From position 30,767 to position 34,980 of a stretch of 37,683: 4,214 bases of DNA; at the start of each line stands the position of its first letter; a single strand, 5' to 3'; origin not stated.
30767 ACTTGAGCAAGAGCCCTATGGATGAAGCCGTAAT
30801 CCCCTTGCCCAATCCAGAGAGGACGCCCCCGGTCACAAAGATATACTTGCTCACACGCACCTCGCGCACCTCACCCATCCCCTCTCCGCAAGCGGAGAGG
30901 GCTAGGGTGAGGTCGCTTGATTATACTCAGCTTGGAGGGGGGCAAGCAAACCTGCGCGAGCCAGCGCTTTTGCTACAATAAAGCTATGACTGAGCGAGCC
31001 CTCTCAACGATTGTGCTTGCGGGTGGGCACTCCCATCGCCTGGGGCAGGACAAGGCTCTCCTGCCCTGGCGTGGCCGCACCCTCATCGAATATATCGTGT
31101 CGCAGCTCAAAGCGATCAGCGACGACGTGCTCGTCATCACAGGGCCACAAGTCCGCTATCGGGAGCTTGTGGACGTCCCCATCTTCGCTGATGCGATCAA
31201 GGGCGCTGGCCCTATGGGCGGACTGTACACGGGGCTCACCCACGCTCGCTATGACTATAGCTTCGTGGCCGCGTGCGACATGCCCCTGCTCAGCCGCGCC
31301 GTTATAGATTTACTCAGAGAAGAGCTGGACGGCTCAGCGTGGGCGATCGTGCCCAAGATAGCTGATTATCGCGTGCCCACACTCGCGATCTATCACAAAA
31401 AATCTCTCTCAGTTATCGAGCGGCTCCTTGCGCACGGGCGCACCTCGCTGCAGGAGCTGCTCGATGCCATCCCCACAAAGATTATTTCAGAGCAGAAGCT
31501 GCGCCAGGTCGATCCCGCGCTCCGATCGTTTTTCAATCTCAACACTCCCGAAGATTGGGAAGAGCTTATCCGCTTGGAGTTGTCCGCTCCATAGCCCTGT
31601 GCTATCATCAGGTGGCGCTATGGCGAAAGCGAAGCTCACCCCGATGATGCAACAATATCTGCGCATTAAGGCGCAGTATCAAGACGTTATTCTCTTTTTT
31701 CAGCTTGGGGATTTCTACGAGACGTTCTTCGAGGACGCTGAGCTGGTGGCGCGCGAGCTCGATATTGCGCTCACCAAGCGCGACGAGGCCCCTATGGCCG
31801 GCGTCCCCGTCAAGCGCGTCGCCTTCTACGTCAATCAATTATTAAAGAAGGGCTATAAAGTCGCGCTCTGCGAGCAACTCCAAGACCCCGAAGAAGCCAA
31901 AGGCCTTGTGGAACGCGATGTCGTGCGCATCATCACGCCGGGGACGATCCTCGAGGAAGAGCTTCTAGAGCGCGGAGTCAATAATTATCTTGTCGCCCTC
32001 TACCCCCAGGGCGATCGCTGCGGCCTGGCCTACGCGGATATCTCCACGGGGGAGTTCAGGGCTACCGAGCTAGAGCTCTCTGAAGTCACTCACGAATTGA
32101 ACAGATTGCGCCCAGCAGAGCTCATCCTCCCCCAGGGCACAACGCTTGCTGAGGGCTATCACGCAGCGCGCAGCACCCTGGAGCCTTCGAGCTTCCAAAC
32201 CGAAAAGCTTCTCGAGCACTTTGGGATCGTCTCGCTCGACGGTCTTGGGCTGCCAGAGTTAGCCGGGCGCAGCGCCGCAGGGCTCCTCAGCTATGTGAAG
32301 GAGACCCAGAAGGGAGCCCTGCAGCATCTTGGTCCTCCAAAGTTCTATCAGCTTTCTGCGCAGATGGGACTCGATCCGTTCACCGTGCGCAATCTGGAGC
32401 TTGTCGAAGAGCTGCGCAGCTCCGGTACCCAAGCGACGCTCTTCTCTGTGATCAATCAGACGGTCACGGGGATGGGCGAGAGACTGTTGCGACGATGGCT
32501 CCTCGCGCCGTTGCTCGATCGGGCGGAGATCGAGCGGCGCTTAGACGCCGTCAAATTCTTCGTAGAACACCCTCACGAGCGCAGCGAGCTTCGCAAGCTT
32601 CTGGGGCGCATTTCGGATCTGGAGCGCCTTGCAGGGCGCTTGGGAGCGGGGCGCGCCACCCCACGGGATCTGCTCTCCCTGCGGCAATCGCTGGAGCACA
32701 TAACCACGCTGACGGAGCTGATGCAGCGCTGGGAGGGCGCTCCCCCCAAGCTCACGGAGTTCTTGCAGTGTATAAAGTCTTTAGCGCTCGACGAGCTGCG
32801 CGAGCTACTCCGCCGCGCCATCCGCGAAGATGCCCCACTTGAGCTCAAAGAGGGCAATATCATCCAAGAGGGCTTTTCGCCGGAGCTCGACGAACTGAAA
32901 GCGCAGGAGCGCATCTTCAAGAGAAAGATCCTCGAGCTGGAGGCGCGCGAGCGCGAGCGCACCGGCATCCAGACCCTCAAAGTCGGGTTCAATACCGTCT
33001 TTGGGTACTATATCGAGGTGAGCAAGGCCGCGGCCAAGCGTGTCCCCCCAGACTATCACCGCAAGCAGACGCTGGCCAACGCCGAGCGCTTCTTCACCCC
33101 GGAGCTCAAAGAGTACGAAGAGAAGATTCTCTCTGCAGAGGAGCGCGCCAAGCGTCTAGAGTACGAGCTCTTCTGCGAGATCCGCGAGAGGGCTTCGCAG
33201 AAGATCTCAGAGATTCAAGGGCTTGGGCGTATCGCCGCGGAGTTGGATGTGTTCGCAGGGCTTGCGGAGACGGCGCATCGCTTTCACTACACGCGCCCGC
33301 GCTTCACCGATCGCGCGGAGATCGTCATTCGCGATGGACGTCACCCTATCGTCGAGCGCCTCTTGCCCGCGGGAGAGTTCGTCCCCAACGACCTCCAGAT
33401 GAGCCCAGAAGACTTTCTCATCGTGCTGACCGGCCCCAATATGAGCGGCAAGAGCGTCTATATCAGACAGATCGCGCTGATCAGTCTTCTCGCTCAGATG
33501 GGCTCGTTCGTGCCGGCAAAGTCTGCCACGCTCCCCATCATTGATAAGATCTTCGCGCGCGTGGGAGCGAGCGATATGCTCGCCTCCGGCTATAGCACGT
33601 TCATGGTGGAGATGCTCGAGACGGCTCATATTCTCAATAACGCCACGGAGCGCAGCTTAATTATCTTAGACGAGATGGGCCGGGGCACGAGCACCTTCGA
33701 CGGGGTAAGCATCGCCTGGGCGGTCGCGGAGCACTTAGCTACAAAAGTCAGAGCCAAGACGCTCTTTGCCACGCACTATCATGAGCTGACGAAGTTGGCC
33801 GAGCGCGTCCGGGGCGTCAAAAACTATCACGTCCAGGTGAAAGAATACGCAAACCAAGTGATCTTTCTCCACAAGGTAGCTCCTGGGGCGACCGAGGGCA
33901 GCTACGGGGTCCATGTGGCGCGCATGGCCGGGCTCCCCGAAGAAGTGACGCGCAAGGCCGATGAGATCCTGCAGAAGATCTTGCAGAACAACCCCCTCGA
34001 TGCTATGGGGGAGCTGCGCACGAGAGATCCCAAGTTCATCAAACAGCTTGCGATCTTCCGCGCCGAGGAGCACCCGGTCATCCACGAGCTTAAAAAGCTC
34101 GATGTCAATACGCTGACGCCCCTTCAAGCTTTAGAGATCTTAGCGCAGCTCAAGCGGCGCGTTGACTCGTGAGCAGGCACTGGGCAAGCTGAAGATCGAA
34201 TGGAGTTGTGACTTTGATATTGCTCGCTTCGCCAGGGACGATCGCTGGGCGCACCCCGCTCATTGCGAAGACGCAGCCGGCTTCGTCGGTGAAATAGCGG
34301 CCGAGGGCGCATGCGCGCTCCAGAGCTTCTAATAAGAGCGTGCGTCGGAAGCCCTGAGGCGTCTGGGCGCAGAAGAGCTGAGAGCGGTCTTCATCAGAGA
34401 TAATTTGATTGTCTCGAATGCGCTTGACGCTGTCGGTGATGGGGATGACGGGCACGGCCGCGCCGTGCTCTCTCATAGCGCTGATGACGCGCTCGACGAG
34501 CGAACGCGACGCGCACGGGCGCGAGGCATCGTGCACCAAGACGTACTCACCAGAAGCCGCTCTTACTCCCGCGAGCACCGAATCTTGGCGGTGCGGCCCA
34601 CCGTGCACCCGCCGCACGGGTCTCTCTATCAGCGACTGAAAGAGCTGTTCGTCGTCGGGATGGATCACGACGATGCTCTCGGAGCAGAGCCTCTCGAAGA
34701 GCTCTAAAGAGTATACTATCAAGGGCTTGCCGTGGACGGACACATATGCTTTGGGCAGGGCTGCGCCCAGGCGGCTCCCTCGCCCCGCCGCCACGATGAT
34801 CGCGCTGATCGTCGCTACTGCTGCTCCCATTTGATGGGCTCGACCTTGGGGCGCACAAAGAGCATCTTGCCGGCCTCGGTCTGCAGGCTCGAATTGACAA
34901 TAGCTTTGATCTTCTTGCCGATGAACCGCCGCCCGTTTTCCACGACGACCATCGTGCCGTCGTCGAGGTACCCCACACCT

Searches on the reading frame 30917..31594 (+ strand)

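Call 84: search_protein_families(library=pfam, proteins=[window:30917-31594:+], max_evalue=0.00001)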
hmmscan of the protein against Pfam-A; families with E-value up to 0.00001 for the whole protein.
window:30917-31594:+ (225 aa): 1 family
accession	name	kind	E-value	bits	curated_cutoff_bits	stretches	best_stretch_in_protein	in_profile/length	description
PF12804.13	NTP_transf_3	-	2.7e-36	125.6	27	1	32-182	2-154/160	MobA-like NTP transferase domain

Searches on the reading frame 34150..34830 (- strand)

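Call 84: search_protein_families(library=pfam, proteins=[window:34150-34830:-], max_evalue=0.00001)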
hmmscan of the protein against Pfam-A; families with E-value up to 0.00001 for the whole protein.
window:34150-34830:- (226 aa): 2 families
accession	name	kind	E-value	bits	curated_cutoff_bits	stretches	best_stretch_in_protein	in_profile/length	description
PF01128.25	IspD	-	3e-59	200.9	27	1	9-221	2-220/221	2-C-methyl-D-erythritol 4-phosphate cytidylyltransferase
PF12804.13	NTP_transf_3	-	1.6e-16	61.3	27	1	10-129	1-121/160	MobA-like NTP transferase domain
